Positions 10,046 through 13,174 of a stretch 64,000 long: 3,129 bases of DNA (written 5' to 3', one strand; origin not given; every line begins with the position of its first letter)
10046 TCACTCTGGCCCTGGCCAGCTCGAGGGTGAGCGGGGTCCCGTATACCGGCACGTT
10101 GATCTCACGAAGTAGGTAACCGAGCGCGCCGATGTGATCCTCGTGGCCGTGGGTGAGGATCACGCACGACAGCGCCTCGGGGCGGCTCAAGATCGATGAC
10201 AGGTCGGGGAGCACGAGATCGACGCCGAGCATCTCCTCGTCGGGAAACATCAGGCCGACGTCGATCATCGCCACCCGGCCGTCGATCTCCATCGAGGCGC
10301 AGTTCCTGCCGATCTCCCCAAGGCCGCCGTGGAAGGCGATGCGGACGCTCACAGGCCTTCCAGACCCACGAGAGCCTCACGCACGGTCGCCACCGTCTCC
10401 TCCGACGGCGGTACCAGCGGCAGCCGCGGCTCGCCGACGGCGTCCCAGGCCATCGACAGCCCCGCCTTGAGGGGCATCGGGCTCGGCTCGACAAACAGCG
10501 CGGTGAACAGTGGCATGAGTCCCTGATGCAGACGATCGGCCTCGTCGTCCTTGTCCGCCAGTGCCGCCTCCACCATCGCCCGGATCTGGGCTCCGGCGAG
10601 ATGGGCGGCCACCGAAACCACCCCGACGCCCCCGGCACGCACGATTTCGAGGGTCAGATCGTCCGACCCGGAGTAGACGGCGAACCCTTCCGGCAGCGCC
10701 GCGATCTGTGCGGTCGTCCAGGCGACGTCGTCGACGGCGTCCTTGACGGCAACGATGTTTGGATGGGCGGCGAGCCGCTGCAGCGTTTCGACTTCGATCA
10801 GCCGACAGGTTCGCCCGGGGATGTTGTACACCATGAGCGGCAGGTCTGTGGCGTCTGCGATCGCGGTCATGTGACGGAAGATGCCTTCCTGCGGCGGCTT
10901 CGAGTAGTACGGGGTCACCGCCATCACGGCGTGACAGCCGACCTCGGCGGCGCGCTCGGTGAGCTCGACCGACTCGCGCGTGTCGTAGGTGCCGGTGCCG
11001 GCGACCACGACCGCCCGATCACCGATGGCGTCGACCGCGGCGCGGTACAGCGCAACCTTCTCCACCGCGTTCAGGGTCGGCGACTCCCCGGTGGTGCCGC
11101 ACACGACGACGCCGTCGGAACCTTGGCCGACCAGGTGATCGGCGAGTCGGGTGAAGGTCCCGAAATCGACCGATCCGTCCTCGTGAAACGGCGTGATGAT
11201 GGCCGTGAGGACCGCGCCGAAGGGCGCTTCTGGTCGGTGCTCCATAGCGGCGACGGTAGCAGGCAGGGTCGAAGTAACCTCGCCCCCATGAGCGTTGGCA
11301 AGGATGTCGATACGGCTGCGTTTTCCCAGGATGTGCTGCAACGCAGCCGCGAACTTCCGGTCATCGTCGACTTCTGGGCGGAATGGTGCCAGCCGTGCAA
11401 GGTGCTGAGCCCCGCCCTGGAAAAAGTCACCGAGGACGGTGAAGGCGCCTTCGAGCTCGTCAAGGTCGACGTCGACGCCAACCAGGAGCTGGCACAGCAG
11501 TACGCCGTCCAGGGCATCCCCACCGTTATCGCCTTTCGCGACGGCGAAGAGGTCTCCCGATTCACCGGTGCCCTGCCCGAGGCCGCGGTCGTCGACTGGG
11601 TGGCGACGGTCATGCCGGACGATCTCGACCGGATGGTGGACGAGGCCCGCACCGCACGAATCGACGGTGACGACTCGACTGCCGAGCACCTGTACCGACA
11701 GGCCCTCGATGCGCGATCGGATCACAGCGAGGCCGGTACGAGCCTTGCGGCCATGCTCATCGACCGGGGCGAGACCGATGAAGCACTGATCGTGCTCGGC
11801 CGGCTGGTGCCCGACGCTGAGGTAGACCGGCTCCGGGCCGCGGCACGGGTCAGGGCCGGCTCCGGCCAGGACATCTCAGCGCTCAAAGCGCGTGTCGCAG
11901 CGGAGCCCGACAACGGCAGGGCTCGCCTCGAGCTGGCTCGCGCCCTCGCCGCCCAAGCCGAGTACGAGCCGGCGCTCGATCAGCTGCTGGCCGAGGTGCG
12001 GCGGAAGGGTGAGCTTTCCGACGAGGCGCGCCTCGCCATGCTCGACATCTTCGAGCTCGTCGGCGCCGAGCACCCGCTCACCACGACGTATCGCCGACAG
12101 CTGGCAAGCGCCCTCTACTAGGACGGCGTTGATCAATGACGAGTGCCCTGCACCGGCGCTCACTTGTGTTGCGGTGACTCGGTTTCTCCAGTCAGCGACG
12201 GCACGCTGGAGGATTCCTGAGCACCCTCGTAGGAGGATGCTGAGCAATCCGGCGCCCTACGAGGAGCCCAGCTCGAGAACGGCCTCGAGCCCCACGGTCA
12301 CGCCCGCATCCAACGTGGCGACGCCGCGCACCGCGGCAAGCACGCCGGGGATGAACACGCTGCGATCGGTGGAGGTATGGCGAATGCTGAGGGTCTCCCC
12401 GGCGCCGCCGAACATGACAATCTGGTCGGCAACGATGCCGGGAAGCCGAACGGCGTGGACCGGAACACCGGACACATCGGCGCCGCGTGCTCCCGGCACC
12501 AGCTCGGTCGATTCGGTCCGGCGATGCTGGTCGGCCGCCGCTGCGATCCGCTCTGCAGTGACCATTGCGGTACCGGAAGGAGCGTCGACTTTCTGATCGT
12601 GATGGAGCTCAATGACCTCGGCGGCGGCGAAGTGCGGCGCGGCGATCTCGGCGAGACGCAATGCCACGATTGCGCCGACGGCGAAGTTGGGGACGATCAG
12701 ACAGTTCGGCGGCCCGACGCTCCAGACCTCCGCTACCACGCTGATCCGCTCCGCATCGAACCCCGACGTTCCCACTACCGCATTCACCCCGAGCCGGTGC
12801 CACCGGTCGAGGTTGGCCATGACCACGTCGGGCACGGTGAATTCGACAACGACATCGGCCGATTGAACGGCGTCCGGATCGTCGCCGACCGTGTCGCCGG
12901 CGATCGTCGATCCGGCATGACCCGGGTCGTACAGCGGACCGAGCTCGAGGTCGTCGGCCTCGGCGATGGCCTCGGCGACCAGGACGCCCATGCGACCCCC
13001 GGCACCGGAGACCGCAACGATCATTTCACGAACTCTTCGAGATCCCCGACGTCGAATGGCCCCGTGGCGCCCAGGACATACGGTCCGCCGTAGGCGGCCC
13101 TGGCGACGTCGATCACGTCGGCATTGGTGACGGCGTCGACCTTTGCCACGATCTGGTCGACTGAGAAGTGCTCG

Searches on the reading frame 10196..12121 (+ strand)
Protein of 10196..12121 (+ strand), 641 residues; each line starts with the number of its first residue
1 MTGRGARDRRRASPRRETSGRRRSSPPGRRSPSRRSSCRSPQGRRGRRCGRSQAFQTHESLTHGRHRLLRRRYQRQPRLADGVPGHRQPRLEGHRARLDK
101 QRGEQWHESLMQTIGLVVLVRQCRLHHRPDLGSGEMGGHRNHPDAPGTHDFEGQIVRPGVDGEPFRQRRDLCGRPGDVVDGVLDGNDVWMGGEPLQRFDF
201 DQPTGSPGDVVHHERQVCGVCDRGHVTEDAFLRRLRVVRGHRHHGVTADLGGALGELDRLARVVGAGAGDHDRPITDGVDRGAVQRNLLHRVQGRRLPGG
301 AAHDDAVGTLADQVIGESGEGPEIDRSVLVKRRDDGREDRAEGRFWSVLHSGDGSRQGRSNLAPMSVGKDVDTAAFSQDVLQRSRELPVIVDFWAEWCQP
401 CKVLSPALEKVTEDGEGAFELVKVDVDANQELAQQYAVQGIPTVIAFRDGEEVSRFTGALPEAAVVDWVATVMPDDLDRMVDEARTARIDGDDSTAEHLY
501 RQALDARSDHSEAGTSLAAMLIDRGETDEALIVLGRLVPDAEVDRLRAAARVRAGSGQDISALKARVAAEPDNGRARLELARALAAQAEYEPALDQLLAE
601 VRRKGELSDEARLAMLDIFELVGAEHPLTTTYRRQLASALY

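Call 14: search_protein_families(library=pfam, proteins=[window:10196-12121:+], max_evalue=0.001)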
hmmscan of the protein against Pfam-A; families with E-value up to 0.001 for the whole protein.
window:10196-12121:+ (641 aa): 9 families
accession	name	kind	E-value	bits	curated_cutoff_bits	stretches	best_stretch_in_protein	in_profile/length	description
PF00085.26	Thioredoxin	-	1.4e-25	89.7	23.5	1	371-470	5-102/103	Thioredoxin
PF14561.12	TPR_20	-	2.5e-22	79.5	25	1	554-641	2-90/90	Tetratricopeptide repeat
PF13098.12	Thioredoxin_2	-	2.7e-09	37.7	27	1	385-467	4-102/104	Thioredoxin-like domain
PF14559.12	TPR_19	-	7.4e-08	33.1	25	1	494-544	8-58/68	Tetratricopeptide repeat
PF13905.12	Thioredoxin_8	-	1e-05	26.2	27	1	389-439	4-56/94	Thioredoxin-like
PF24575.1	TPR_Slam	-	1.9e-05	25.5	35.2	0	483-530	53-100/104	Surface lipoprotein assembly modifier, N-terminal TPR repeats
PF00578.27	AhpC-TSA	-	0.00029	21.2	26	1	385-463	24-104/124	AhpC/TSA family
PF13899.12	Thioredoxin_7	-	0.00033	21.1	27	1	383-446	14-80/83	Thioredoxin-like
PF05768.20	Glrx-like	-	0.00047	20.9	26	0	397-449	9-57/77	Glutaredoxin-like domain (DUF836)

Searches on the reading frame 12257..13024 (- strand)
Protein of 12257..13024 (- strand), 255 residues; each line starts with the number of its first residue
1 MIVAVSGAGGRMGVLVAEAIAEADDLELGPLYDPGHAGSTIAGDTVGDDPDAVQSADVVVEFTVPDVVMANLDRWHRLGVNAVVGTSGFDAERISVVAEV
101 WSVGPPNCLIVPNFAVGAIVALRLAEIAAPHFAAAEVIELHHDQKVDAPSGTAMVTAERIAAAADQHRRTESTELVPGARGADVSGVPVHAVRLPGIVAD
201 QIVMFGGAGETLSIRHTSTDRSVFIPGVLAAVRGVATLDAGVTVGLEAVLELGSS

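Call 14: search_protein_families(library=pfam, proteins=[window:12257-13024:-], max_evalue=0.001)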
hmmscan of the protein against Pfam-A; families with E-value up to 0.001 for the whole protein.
window:12257-13024:- (255 aa): 2 families
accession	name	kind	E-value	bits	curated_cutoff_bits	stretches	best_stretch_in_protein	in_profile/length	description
PF05173.19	DapB_C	-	6.1e-30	104.2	27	1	117-250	1-121/121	Dihydrodipicolinate reductase, C-terminus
PF01113.26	DapB_N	-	2.8e-18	66.6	25.6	1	2-114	2-124/124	Dihydrodipicolinate reductase, N-terminus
